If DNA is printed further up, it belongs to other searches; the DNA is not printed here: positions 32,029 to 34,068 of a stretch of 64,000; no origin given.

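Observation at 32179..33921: Rieske [2Fe-2S] domain fused to a large uncharacterised helical domain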

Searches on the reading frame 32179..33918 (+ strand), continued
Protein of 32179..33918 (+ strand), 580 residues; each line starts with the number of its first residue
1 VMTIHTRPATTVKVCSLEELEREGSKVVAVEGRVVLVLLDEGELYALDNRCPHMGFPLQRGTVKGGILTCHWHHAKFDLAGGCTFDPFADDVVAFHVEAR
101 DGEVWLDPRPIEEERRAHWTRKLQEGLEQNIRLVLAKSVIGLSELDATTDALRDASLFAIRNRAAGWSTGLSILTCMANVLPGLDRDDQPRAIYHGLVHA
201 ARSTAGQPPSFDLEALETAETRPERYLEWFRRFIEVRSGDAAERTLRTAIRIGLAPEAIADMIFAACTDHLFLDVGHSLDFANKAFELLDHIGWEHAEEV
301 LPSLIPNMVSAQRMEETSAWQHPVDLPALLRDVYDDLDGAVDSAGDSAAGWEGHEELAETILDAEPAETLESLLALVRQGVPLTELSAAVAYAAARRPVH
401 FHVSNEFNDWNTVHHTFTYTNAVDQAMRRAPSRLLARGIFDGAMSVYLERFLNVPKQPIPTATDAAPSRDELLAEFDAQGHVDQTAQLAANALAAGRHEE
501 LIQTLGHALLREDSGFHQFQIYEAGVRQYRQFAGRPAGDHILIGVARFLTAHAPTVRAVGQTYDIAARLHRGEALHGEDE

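Call 55: search_protein_families(library=pfam, proteins=[P0128, P0136, P0204, P0165, P0248, P0133, P0145, P0184, P0149, P0121], max_evalue=0.01)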
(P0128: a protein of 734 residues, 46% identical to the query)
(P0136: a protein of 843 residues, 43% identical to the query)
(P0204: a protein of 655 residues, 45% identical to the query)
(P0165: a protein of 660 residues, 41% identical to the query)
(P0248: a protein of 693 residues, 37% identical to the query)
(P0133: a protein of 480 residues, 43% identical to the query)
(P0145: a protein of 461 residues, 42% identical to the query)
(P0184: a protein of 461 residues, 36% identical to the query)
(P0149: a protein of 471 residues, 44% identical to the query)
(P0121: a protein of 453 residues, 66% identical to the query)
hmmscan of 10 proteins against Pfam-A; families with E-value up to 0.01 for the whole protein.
P0128 (734 aa): 4 families
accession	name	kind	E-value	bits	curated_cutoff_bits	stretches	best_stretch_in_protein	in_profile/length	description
PF00355.32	Rieske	-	3e-13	49.9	20.3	1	5-75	6-76/88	Rieske [2Fe-2S] domain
PF13806.12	Rieske_2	-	1.6e-10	41.3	27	1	5-96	6-103/104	Rieske-like [2Fe-2S] domain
PF00211.25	Guanylate_cyc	-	4.9e-08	33.2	21.9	1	576-722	6-172/183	Adenylate and Guanylate cyclase catalytic domain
PF22543.2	Rieske_4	-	1.4e-05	25.7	28.4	1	11-72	10-75/119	Soluble Rieske-type ferredoxin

P0136 (843 aa): 6 families
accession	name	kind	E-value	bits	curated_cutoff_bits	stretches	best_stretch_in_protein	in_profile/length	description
PF00355.32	Rieske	-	5.5e-14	52.3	20.3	1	268-350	3-87/88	Rieske [2Fe-2S] domain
PF08281.18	Sigma70_r4_2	-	9.5e-14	51.2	25.7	1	134-186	2-54/54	Sigma-70, region 4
PF04542.20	Sigma70_r2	-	2.4e-13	50.1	24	1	37-102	1-68/71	Sigma-70 region 2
PF22543.2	Rieske_4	-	2.8e-09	37.7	28.4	1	270-338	3-76/119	Soluble Rieske-type ferredoxin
PF13806.12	Rieske_2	-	3.9e-09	36.8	27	1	269-361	4-103/104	Rieske-like [2Fe-2S] domain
PF04545.22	Sigma70_r4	-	1.3e-07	31.4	24.1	1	140-184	2-46/50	Sigma-70, region 4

P0204 (655 aa): 3 families
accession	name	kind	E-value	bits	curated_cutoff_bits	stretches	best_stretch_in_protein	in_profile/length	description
PF00355.32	Rieske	-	4.3e-16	59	20.3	1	179-261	4-87/88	Rieske [2Fe-2S] domain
PF13806.12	Rieske_2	-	2.6e-12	47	27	1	179-272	4-103/104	Rieske-like [2Fe-2S] domain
PF22543.2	Rieske_4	-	5.2e-07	30.4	28.4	1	186-250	9-77/119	Soluble Rieske-type ferredoxin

P0165 (660 aa): 3 families
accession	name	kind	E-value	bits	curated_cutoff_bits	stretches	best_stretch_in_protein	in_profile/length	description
PF00355.32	Rieske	-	4.6e-15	55.8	20.3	1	8-82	2-75/88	Rieske [2Fe-2S] domain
PF13806.12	Rieske_2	-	7.8e-09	35.8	27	1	11-105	5-103/104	Rieske-like [2Fe-2S] domain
PF22543.2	Rieske_4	-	6.1e-05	23.7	28.4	1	24-82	15-77/119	Soluble Rieske-type ferredoxin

P0248 (693 aa): 2 families
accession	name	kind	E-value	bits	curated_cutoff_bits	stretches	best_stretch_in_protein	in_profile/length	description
PF00355.32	Rieske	-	5e-13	49.2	20.3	1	8-78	3-73/88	Rieske [2Fe-2S] domain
PF13806.12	Rieske_2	-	1.1e-05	25.8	27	1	14-103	9-104/104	Rieske-like [2Fe-2S] domain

P0133 (480 aa): 0 families

P0145 (461 aa): 1 family
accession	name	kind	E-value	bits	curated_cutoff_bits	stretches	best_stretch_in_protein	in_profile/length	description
PF00482.28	T2SSF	-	0.0028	18.1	25.2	0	392-443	38-89/125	Type II secretion system (T2SS), protein F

P0184 (461 aa): 0 families

P0149 (471 aa): 0 families

P0121 (453 aa): 0 families

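Call 60: find_homologous_proteins(query=P0128, max_evalue=1e-20)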
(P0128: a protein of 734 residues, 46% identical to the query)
Query P0128 (734 aa): 7934 proteins with E <= 1e-20 among 8000 candidates; the best 120 are listed.
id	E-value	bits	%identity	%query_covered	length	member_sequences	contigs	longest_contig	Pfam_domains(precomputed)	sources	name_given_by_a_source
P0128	0.0e+0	1640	100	100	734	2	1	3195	PF00211.26,PF00355.33,PF13806.13,PF22543.3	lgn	-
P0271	0.0e+0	1420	86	100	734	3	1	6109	PF00211.26,PF00355.33,PF13806.13,PF22543.3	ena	-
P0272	0.0e+0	1414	88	99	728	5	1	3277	PF00211.26,PF00355.33,PF13806.13,PF22543.3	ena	-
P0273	0.0e+0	1345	87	94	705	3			PF00355.33,PF13806.13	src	-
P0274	0.0e+0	1160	70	100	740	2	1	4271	PF00211.26,PF00355.33,PF13806.13,PF22543.3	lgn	-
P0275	0.0e+0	1154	70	100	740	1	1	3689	PF00211.26,PF00355.33,PF13806.13,PF22543.3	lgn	-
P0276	1.6e-274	931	58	100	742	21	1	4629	PF00211.26,PF00355.33,PF13806.13,PF22543.3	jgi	-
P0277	2.1e-274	931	58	100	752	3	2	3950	PF00211.26,PF00355.33,PF13806.13,PF22543.3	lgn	-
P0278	1.0e-273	928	57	100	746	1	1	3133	PF00211.26,PF00355.33,PF13806.13,PF22543.3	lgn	-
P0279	5.3e-270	916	56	100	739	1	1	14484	PF00211.26,PF00355.33,PF13806.13,PF22543.3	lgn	-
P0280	7.1e-268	909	57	99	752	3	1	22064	PF00211.26,PF00355.33,PF13806.13,PF22543.3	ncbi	-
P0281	7.6e-268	909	57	98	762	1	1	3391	PF00211.26,PF00355.33,PF13806.13,PF22543.3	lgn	-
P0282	5.9e-267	906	56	100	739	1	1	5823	PF00211.26,PF00355.33,PF13806.13,PF22543.3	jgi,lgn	jgi:class 3 adenylate cyclase/nitrite reductase/ring-hydroxylating ferredoxin subunit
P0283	6.4e-267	906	56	100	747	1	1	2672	PF00211.26,PF00355.33,PF13806.13,PF22543.3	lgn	-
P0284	3.1e-265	900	57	100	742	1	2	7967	PF00211.26,PF00355.33,PF13806.13,PF22543.3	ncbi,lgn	-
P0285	3.9e-265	900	57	99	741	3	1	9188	PF00211.26,PF00355.33,PF13806.13,PF22543.3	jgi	jgi:class 3 adenylate cyclase/nitrite reductase/ring-hydroxylating ferredoxin subunit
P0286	8.6e-265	899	57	100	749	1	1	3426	PF00211.26,PF00355.33,PF13806.13,PF22543.3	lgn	-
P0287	3.2e-264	897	56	100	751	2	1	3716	PF00211.26,PF00355.33,PF13806.13,PF22543.3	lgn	-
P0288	4.2e-263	893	56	100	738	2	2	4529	PF00211.26,PF00355.33,PF13806.13,PF22543.3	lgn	-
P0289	1.8e-261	888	56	100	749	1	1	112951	PF00211.26,PF00355.33,PF13806.13,PF22543.3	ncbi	-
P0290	6.4e-261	886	55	100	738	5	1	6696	PF00211.26,PF00355.33,PF13806.13,PF22543.3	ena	-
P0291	2.9e-260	884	56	99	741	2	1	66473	PF00211.26,PF00355.33,PF13806.13,PF22543.3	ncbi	-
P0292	1.4e-259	882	54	100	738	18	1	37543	PF00211.26,PF00355.33,PF13806.13,PF22543.3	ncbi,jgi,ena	-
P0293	3.6e-259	880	54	100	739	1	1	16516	PF00211.26,PF00355.33,PF13806.13,PF22543.3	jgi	jgi:class 3 adenylate cyclase/nitrite reductase/ring-hydroxylating ferredoxin subunit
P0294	1.2e-257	875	57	100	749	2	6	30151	PF00211.26,PF00355.33,PF13806.13,PF22543.3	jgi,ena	jgi:class 3 adenylate cyclase/nitrite reductase/ring-hydroxylating ferredoxin subunit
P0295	1.5e-256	872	56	100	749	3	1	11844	PF00355.33,PF13806.13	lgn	-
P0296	2.4e-255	868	54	100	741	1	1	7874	PF00211.26,PF00355.33,PF13806.13,PF22543.3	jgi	jgi:class 3 adenylate cyclase/nitrite reductase/ring-hydroxylating ferredoxin subunit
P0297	5.2e-254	863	55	100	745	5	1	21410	PF00211.26,PF00355.33,PF13806.13,PF22543.3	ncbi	-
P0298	8.0e-230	783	57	87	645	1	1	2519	PF00355.33,PF13806.13,PF22543.3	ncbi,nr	ncbi:MAG: Rieske 2Fe-2S domain-containing protein, partial [Armatimonadetes bacterium]|nr:Rieske 2Fe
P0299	3.3e-224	765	60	78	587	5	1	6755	PF00355.33,PF13806.13,PF22543.3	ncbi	-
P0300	3.8e-223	761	59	78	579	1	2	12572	PF00355.33,PF13806.13,PF22543.3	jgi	jgi:nitrite reductase/ring-hydroxylating ferredoxin subunit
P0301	2.6e-222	758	60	78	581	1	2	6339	PF00355.33,PF13806.13,PF22543.3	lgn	-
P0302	5.5e-222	757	60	78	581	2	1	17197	PF00355.33,PF13806.13,PF22543.3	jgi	jgi:nitrite reductase/ring-hydroxylating ferredoxin subunit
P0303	1.5e-221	756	59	78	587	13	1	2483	PF00355.33,PF13806.13,PF22543.3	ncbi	-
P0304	2.0e-220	752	61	78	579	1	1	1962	PF00355.33,PF13806.13,PF22543.3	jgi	jgi:nitrite reductase/ring-hydroxylating ferredoxin subunit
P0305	2.1e-220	752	61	78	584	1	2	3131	PF00355.33,PF13806.13,PF22543.3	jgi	jgi:nitrite reductase/ring-hydroxylating ferredoxin subunit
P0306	2.4e-220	752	59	78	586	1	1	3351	PF00355.33,PF13806.13,PF22543.3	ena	-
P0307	2.5e-220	752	58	78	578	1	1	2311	PF00355.33,PF13806.13,PF22543.3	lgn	-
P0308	1.5e-219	749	59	78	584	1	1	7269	PF00355.33,PF13806.13,PF22543.3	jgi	jgi:nitrite reductase/ring-hydroxylating ferredoxin subunit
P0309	3.7e-219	748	59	78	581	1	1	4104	PF00355.33,PF13806.13,PF22543.3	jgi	jgi:nitrite reductase/ring-hydroxylating ferredoxin subunit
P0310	3.9e-219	748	59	78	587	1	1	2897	PF00355.33,PF13806.13,PF22543.3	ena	-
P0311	7.5e-219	747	58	78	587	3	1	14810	PF00355.33,PF13806.13,PF22543.3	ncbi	-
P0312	1.5e-218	746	58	78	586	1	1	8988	PF00355.33,PF13806.13,PF22543.3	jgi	jgi:nitrite reductase/ring-hydroxylating ferredoxin subunit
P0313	1.8e-218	746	60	78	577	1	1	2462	PF00355.33,PF13806.13,PF22543.3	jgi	jgi:nitrite reductase/ring-hydroxylating ferredoxin subunit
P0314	1.9e-218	746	60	78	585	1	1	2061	PF00355.33,PF13806.13,PF22543.3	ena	-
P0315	2.3e-218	745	58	78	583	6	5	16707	PF00355.33,PF13806.13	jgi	jgi:nitrite reductase/ring-hydroxylating ferredoxin subunit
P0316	3.9e-218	745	58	78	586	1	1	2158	PF00355.33,PF13806.13,PF22543.3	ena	-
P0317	4.0e-218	745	61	78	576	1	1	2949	PF00355.33,PF13806.13,PF22543.3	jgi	jgi:nitrite reductase/ring-hydroxylating ferredoxin subunit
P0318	4.4e-218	744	59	78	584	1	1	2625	PF00355.33,PF13806.13,PF22543.3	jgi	-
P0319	6.3e-218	744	58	78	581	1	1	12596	PF00355.33,PF13806.13,PF22543.3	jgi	jgi:nitrite reductase/ring-hydroxylating ferredoxin subunit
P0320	9.7e-218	743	58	78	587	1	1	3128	PF00355.33,PF13806.13,PF22543.3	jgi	-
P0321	1.1e-217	743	59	78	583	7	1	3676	PF00355.33,PF13806.13,PF22543.3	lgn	-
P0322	1.1e-217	743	60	78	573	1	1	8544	PF00355.33,PF13806.13,PF22543.3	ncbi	-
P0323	2.5e-217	742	58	78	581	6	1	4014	PF00355.33,PF13806.13,PF22543.3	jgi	jgi:nitrite reductase/ring-hydroxylating ferredoxin subunit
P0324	2.5e-217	742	59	78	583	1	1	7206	PF00355.33,PF13806.13,PF22543.3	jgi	jgi:nitrite reductase/ring-hydroxylating ferredoxin subunit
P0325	5.8e-217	741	60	78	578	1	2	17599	PF00355.33,PF13806.13,PF22543.3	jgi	jgi:nitrite reductase/ring-hydroxylating ferredoxin subunit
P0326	6.7e-217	741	59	78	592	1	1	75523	PF00355.33,PF13806.13,PF22543.3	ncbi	-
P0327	7.0e-217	740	58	79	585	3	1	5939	PF00355.33,PF13806.13,PF22543.3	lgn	-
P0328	7.2e-217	740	58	78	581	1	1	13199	PF00355.33,PF13806.13,PF22543.3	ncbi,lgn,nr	ncbi:MAG: Rieske (2Fe-2S) protein [Anaerolineae bacterium]|nr:Rieske (2Fe-2S) protein [Anaerolineae 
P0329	7.6e-217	740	60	78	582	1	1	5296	PF00355.33,PF13806.13,PF22543.3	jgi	jgi:nitrite reductase/ring-hydroxylating ferredoxin subunit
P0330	9.0e-217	740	58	78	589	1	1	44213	PF00355.33,PF13806.13,PF22543.3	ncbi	-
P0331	9.7e-217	740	58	78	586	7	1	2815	PF00355.33,PF13806.13,PF22543.3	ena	-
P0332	1.2e-216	740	57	78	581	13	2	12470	PF00355.33,PF13806.13,PF22543.3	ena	-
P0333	1.3e-216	740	60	78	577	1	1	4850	PF00355.33,PF13806.13,PF22543.3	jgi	jgi:nitrite reductase/ring-hydroxylating ferredoxin subunit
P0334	1.4e-216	739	58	78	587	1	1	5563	PF00355.33,PF13806.13,PF22543.3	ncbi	-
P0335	1.4e-216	739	58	78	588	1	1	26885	PF00355.33,PF13806.13,PF22543.3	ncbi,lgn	-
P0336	1.7e-216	739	58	78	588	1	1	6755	PF00355.33,PF13806.13,PF22543.3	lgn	-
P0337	2.1e-216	739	58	78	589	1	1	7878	PF00355.33,PF13806.13,PF22543.3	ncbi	-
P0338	2.4e-216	739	59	79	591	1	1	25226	PF00355.33,PF13806.13,PF22543.3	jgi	jgi:nitrite reductase/ring-hydroxylating ferredoxin subunit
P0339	2.7e-216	739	57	78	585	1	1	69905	PF00355.33,PF13806.13,PF22543.3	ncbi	-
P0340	3.0e-216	738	59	78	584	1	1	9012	PF00355.33,PF13806.13,PF22543.3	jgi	jgi:nitrite reductase/ring-hydroxylating ferredoxin subunit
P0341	3.0e-216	738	61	78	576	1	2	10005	PF00355.33,PF13806.13,PF22543.3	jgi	jgi:nitrite reductase/ring-hydroxylating ferredoxin subunit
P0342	3.1e-216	738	56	78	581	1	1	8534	PF00355.33,PF13806.13,PF22543.3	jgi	jgi:nitrite reductase/ring-hydroxylating ferredoxin subunit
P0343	3.6e-216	738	60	78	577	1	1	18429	PF00355.33,PF13806.13,PF22543.3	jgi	jgi:nitrite reductase/ring-hydroxylating ferredoxin subunit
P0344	3.7e-216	738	59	78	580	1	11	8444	PF00355.33,PF13806.13,PF22543.3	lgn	-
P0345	3.9e-216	738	57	78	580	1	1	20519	PF00355.33,PF13806.13,PF22543.3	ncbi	-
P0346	4.1e-216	738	57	78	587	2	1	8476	PF00355.33,PF13806.13,PF22543.3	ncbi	-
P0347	4.5e-216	738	58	78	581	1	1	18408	PF00355.33,PF13806.13,PF22543.3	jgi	jgi:nitrite reductase/ring-hydroxylating ferredoxin subunit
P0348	4.6e-216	738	57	78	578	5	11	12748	PF00355.33,PF13806.13,PF22543.3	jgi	jgi:nitrite reductase/ring-hydroxylating ferredoxin subunit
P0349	4.9e-216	738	58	78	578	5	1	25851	PF00355.33,PF13806.13,PF22543.3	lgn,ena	-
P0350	5.1e-216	738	58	78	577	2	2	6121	PF00355.33,PF13806.13,PF22543.3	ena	-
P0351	5.3e-216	738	57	78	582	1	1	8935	PF00355.33,PF13806.13,PF22543.3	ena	-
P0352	5.5e-216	737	58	78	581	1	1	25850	PF00355.33,PF13806.13,PF22543.3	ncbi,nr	ncbi:MAG: Rieske (2Fe-2S) protein [Chloroflexi bacterium]|nr:Rieske (2Fe-2S) protein [Chloroflexota 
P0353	6.0e-216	737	58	78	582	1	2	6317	PF00355.33,PF13806.13,PF22543.3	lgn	-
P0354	7.4e-216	737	59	78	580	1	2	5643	PF00355.33,PF13806.13,PF22543.3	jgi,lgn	jgi:nitrite reductase/ring-hydroxylating ferredoxin subunit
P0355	7.4e-216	737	58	78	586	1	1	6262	PF00355.33,PF13806.13,PF22543.3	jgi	jgi:nitrite reductase/ring-hydroxylating ferredoxin subunit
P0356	7.8e-216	737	58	78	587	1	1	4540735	PF00355.33,PF13806.13,PF22543.3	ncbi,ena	-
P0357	8.3e-216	737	59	78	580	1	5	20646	PF00355.33,PF13806.13,PF22543.3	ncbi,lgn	-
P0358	9.3e-216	737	59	78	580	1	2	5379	PF00355.33,PF13806.13,PF22543.3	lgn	-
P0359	9.5e-216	737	59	78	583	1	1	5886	PF00355.33,PF13806.13,PF22543.3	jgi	jgi:nitrite reductase/ring-hydroxylating ferredoxin subunit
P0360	1.2e-215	736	57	78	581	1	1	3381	PF00355.33,PF13806.13,PF22543.3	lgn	-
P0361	1.3e-215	736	57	78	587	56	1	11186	PF00355.33,PF13806.13,PF22543.3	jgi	-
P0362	1.8e-215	736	59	78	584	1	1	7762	PF00355.33,PF13806.13,PF22543.3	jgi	jgi:nitrite reductase/ring-hydroxylating ferredoxin subunit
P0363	2.0e-215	736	60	78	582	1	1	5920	PF00355.33,PF13806.13,PF22543.3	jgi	jgi:nitrite reductase/ring-hydroxylating ferredoxin subunit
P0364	2.1e-215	736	59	78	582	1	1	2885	PF00355.33,PF13806.13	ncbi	-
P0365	2.1e-215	736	58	78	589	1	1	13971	PF00355.33,PF13806.13,PF22543.3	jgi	jgi:nitrite reductase/ring-hydroxylating ferredoxin subunit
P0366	2.2e-215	736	59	78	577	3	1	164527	PF00355.33,PF13806.13,PF22543.3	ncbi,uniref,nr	ncbi:Rieske 2Fe-2S domain-containing protein [Thermomicrobiaceae bacterium CFH 74404]|uniref:Rieske 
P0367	2.3e-215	735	59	78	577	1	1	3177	PF00355.33,PF13806.13,PF22543.3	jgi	jgi:nitrite reductase/ring-hydroxylating ferredoxin subunit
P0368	3.9e-215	735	60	78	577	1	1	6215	PF00355.33,PF13806.13,PF22543.3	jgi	jgi:nitrite reductase/ring-hydroxylating ferredoxin subunit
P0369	4.0e-215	735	60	78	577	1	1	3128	PF00355.33,PF13806.13,PF22543.3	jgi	jgi:nitrite reductase/ring-hydroxylating ferredoxin subunit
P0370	6.6e-215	734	58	78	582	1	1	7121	PF00355.33,PF13806.13,PF22543.3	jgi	jgi:nitrite reductase/ring-hydroxylating ferredoxin subunit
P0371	7.1e-215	734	57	78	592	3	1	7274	PF00355.33,PF13806.13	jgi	jgi:nitrite reductase/ring-hydroxylating ferredoxin subunit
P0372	7.3e-215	734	59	78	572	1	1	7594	PF00355.33,PF13806.13,PF22543.3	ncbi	-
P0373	7.5e-215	734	58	78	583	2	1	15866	PF00355.33,PF13806.13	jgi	jgi:nitrite reductase/ring-hydroxylating ferredoxin subunit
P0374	9.3e-215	733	60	78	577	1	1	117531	PF00355.33,PF13806.13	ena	-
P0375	9.3e-215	733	60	78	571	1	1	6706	PF00355.33,PF13806.13,PF22543.3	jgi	jgi:nitrite reductase/ring-hydroxylating ferredoxin subunit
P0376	1.0e-214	733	58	78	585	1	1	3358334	PF00355.33,PF13806.13,PF22543.3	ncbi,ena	-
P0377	1.1e-214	733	57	78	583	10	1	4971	PF00355.33,PF13806.13,PF22543.3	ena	-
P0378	1.4e-214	733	56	78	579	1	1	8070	PF00355.33,PF13806.13,PF22543.3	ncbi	-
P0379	1.9e-214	732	56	78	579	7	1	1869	PF00355.33,PF13806.13,PF22543.3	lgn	-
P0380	2.0e-214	732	57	78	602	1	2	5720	PF00355.33,PF13806.13,PF22543.3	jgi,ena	jgi:nitrite reductase/ring-hydroxylating ferredoxin subunit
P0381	2.0e-214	732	59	78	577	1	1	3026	PF00355.33,PF13806.13,PF22543.3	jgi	jgi:nitrite reductase/ring-hydroxylating ferredoxin subunit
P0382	2.2e-214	732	57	79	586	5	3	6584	PF00355.33,PF13806.13,PF22543.3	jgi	jgi:nitrite reductase/ring-hydroxylating ferredoxin subunit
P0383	2.2e-214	732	58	78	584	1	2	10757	PF00355.33,PF13806.13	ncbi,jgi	jgi:nitrite reductase/ring-hydroxylating ferredoxin subunit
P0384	2.4e-214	732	56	78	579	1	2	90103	PF00355.33,PF13806.13,PF22543.3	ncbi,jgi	ncbi:MAG TPA: Rieske (2Fe-2S) protein [Waterburya sp.]|jgi:nitrite reductase/ring-hydroxylating ferr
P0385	2.5e-214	732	58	78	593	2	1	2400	PF00355.33,PF13806.13,PF22543.3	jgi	jgi:nitrite reductase/ring-hydroxylating ferredoxin subunit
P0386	2.5e-214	732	58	78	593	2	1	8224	PF00355.33,PF13806.13,PF22543.3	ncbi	-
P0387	2.5e-214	732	56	78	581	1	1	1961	PF00355.33,PF13806.13,PF22543.3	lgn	-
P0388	3.0e-214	732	58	78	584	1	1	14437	PF00355.33,PF13806.13,PF22543.3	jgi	jgi:nitrite reductase/ring-hydroxylating ferredoxin subunit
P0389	3.3e-214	732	60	78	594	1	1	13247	PF00355.33,PF13806.13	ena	-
